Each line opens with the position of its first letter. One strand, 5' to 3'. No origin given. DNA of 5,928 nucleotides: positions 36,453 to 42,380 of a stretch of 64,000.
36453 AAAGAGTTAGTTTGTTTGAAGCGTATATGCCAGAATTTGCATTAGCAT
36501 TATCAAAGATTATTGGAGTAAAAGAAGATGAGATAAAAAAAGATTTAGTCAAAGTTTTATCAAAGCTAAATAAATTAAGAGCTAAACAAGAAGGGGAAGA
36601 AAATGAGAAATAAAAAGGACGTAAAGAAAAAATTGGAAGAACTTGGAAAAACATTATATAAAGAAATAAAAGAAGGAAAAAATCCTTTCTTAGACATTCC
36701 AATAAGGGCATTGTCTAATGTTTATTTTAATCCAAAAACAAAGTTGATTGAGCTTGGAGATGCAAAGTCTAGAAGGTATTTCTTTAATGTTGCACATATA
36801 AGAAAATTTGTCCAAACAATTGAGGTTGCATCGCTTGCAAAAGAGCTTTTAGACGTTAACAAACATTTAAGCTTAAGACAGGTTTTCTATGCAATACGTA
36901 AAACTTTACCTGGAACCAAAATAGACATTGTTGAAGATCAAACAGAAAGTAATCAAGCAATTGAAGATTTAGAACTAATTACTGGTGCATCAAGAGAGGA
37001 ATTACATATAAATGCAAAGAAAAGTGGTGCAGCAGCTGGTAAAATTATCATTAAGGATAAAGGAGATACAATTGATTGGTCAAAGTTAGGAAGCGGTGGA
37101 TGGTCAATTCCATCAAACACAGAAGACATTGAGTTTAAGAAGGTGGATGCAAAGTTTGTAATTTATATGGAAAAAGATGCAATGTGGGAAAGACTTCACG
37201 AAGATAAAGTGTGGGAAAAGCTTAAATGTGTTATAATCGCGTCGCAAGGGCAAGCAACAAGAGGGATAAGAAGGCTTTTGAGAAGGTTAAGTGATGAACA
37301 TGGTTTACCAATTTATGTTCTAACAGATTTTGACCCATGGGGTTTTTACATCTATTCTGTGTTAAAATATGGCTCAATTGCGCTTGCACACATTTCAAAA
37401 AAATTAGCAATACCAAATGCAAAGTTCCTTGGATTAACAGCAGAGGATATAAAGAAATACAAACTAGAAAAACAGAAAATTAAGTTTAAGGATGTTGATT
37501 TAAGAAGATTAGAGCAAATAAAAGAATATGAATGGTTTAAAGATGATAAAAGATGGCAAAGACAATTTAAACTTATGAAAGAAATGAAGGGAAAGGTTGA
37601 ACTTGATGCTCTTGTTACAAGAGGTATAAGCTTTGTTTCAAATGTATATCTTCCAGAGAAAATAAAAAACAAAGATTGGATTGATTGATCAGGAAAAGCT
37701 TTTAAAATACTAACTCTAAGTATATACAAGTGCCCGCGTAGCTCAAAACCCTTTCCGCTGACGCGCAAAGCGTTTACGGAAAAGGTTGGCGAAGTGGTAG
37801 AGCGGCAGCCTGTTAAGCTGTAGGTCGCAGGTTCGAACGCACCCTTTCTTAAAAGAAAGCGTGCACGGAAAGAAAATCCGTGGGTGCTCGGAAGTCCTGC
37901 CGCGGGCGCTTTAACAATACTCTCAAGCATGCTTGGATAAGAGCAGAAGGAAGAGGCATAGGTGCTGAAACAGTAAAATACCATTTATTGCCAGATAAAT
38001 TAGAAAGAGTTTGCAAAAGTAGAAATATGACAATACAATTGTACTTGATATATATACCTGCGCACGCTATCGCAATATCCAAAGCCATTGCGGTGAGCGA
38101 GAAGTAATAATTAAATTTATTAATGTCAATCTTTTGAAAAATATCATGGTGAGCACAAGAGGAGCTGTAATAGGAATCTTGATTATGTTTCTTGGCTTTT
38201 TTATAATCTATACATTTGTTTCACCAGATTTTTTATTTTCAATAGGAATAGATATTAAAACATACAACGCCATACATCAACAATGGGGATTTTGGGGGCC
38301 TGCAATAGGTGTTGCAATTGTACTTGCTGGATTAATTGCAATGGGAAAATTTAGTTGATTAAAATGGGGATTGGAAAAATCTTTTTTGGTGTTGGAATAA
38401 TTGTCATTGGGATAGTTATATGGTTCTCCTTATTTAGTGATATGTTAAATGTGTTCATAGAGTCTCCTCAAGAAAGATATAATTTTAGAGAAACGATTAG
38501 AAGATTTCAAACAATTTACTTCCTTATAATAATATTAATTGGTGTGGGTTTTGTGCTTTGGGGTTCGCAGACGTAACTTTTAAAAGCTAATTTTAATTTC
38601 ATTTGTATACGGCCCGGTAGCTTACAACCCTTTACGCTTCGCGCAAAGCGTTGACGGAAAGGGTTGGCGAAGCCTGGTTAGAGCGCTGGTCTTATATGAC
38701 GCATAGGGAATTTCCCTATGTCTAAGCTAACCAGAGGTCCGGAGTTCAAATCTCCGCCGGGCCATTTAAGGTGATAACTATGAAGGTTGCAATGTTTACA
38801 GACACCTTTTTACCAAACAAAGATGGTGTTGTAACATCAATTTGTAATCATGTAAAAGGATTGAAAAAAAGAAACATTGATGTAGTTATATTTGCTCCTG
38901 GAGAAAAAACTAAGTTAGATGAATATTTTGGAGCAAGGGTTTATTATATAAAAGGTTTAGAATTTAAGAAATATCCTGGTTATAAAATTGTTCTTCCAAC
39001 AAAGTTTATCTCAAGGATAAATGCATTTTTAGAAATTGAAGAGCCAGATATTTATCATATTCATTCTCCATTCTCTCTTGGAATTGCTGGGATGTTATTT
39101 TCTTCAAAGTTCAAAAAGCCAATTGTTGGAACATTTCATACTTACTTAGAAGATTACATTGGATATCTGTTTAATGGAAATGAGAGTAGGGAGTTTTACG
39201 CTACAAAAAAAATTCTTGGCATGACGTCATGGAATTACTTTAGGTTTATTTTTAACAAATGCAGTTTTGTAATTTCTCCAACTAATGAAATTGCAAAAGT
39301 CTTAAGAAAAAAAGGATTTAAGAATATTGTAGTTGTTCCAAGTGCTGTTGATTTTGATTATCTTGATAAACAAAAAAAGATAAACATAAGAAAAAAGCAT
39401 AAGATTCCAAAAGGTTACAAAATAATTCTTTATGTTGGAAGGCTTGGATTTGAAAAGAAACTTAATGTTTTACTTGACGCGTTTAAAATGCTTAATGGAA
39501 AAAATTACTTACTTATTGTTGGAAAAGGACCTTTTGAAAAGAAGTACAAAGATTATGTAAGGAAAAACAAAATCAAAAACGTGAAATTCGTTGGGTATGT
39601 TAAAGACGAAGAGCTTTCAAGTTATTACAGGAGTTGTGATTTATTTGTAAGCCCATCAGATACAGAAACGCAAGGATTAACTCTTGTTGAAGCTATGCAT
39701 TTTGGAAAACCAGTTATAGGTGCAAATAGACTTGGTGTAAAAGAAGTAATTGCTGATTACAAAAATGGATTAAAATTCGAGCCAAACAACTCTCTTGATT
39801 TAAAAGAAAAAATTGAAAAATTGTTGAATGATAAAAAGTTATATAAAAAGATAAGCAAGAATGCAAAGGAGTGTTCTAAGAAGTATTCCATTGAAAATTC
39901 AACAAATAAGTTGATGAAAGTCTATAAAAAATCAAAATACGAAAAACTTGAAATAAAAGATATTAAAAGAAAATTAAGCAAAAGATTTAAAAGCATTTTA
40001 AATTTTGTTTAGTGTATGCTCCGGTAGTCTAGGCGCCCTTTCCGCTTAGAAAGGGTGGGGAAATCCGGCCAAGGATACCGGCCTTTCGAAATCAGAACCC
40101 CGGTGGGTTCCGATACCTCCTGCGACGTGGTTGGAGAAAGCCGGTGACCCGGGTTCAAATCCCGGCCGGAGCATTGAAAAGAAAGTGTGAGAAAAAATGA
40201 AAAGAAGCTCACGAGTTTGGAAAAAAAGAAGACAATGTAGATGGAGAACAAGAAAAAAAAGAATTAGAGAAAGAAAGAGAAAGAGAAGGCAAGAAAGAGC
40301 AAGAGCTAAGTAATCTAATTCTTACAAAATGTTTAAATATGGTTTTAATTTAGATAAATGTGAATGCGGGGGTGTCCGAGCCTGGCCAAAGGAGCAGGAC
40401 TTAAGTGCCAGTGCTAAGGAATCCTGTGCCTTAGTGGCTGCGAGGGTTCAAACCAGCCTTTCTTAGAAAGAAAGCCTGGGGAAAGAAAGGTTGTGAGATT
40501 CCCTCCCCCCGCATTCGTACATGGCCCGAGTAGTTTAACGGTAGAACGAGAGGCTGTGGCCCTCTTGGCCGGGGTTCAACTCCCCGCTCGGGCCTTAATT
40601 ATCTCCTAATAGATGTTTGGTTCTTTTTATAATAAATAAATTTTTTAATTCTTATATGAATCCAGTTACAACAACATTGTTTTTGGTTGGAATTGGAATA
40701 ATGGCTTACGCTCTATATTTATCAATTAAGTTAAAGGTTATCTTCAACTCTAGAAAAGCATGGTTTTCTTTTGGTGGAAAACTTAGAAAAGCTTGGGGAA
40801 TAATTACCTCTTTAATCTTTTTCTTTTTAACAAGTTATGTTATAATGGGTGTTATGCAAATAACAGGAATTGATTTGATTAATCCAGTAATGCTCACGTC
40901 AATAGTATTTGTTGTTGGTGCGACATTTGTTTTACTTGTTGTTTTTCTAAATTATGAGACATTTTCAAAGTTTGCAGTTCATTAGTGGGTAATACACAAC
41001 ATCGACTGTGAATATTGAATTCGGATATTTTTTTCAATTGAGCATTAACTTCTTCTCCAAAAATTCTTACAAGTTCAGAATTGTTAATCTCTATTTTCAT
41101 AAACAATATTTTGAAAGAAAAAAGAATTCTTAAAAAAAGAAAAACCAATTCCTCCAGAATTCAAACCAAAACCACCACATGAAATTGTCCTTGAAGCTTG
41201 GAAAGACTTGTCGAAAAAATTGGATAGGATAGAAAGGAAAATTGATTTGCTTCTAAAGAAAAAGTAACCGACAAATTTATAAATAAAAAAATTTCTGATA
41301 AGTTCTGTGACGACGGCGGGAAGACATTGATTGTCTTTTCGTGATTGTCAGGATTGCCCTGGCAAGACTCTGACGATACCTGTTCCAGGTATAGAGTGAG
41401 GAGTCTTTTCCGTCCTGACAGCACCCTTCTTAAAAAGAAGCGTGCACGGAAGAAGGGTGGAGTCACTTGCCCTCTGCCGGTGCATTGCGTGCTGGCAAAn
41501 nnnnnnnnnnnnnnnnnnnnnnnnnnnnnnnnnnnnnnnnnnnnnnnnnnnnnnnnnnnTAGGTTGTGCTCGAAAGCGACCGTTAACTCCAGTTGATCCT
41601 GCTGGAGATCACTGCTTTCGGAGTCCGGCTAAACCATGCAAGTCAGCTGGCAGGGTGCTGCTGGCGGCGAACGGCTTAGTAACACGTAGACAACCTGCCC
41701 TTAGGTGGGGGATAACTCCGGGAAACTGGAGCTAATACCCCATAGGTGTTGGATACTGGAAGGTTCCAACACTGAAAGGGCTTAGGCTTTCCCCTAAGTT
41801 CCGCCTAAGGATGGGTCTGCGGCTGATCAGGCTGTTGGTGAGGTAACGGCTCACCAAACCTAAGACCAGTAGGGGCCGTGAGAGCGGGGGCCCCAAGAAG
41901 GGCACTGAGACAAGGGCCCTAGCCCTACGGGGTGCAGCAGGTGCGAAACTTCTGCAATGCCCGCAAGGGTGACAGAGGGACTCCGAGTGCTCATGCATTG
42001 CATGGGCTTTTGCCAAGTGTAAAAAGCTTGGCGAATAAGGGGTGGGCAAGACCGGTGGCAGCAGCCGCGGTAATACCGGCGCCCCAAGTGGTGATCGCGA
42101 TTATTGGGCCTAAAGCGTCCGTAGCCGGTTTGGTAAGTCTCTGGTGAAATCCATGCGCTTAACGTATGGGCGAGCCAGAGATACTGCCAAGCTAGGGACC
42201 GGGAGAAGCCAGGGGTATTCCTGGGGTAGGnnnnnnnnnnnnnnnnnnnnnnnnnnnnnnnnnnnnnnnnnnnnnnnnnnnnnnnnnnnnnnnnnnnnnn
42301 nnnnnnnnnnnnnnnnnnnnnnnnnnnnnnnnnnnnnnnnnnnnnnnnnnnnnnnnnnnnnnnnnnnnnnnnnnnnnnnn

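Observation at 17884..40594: tRNA set with introns at D-loop, T-loop and anticodon-stem positions; nine of ten tRNAs interrupted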

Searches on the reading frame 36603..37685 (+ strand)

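Call 68: search_protein_families(library=pfam, proteins=[window:36603-37685:+], max_evalue=0.001)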
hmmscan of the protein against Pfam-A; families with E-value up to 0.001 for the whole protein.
window:36603-37685:+ (361 aa): 3 families
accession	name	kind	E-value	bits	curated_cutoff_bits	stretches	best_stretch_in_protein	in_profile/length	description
PF21180.3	TOP6A-Spo11_Toprim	-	5.9e-59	199.3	24.1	1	185-354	1-170/170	Topoisomerase 6 subunit A/Spo11, Toprim domain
PF04406.19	TP6A_N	-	9.8e-13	48.2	26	1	67-136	1-62/62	Type IIB DNA topoisomerase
PF20768.2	Topo_VI_alpha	-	1.2e-08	35.1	23.6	1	143-182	6-50/50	All-beta domain in DNA topoisomerase VI alpha subunit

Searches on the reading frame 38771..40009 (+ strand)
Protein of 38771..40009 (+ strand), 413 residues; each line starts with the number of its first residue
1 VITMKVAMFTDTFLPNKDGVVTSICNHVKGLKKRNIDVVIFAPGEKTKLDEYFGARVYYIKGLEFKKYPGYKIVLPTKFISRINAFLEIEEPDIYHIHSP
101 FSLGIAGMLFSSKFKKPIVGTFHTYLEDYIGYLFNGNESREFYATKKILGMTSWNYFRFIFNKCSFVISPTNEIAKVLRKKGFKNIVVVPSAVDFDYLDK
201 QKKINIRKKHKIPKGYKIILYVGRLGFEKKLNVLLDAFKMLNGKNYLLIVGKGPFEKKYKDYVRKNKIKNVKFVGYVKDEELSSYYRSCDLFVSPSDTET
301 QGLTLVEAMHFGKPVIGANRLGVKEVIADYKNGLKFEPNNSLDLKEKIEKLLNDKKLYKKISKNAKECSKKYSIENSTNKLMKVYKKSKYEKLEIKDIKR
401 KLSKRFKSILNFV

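Call 68: search_protein_families(library=pfam, proteins=[window:38771-40009:+], max_evalue=0.001)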
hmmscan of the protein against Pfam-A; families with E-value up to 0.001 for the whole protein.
window:38771-40009:+ (413 aa): 7 families
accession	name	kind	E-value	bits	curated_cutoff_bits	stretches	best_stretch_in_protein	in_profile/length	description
PF00534.26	Glycos_transf_1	-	3.6e-47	160.5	26.4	1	204-367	3-171/172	Glycosyl transferases group 1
PF13692.12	Glyco_trans_1_4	-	1.7e-32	113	27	1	217-354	2-142/142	Glycosyl transferases group 1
PF13439.12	Glyco_transf_4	-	1.9e-25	90.3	28.5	1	18-196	2-169/170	Glycosyltransferase Family 4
PF13579.12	Glyco_trans_4_4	-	1.3e-10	42.2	29.7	1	19-190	2-156/158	Glycosyl transferase 4-like domain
PF13477.12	Glyco_trans_4_2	-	8.6e-06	26.4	23.4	1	13-123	4-107/139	Glycosyl transferase 4-like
PF13524.12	Glyco_trans_1_2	-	3.1e-05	24.4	25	1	246-379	16-140/144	Glycosyl transferase-like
PF20706.3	GT4-conflict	-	4.5e-05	23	26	1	269-330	261-323/385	Family 4 Glycosyltransferase in conflict systems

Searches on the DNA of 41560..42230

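Call 46: search_rna_families(source=window, start=41560, end=42230, threshold=gathering, show_alignments=1)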
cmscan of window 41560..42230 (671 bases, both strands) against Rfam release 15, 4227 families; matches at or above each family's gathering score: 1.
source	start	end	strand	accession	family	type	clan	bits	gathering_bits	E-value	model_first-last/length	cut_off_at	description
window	41586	42230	+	RF01959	SSU_rRNA_archaea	Gene; rRNA;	CL00111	603.1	50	1.2e-177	1-630/1478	3'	Archaeal small subunit ribosomal RNA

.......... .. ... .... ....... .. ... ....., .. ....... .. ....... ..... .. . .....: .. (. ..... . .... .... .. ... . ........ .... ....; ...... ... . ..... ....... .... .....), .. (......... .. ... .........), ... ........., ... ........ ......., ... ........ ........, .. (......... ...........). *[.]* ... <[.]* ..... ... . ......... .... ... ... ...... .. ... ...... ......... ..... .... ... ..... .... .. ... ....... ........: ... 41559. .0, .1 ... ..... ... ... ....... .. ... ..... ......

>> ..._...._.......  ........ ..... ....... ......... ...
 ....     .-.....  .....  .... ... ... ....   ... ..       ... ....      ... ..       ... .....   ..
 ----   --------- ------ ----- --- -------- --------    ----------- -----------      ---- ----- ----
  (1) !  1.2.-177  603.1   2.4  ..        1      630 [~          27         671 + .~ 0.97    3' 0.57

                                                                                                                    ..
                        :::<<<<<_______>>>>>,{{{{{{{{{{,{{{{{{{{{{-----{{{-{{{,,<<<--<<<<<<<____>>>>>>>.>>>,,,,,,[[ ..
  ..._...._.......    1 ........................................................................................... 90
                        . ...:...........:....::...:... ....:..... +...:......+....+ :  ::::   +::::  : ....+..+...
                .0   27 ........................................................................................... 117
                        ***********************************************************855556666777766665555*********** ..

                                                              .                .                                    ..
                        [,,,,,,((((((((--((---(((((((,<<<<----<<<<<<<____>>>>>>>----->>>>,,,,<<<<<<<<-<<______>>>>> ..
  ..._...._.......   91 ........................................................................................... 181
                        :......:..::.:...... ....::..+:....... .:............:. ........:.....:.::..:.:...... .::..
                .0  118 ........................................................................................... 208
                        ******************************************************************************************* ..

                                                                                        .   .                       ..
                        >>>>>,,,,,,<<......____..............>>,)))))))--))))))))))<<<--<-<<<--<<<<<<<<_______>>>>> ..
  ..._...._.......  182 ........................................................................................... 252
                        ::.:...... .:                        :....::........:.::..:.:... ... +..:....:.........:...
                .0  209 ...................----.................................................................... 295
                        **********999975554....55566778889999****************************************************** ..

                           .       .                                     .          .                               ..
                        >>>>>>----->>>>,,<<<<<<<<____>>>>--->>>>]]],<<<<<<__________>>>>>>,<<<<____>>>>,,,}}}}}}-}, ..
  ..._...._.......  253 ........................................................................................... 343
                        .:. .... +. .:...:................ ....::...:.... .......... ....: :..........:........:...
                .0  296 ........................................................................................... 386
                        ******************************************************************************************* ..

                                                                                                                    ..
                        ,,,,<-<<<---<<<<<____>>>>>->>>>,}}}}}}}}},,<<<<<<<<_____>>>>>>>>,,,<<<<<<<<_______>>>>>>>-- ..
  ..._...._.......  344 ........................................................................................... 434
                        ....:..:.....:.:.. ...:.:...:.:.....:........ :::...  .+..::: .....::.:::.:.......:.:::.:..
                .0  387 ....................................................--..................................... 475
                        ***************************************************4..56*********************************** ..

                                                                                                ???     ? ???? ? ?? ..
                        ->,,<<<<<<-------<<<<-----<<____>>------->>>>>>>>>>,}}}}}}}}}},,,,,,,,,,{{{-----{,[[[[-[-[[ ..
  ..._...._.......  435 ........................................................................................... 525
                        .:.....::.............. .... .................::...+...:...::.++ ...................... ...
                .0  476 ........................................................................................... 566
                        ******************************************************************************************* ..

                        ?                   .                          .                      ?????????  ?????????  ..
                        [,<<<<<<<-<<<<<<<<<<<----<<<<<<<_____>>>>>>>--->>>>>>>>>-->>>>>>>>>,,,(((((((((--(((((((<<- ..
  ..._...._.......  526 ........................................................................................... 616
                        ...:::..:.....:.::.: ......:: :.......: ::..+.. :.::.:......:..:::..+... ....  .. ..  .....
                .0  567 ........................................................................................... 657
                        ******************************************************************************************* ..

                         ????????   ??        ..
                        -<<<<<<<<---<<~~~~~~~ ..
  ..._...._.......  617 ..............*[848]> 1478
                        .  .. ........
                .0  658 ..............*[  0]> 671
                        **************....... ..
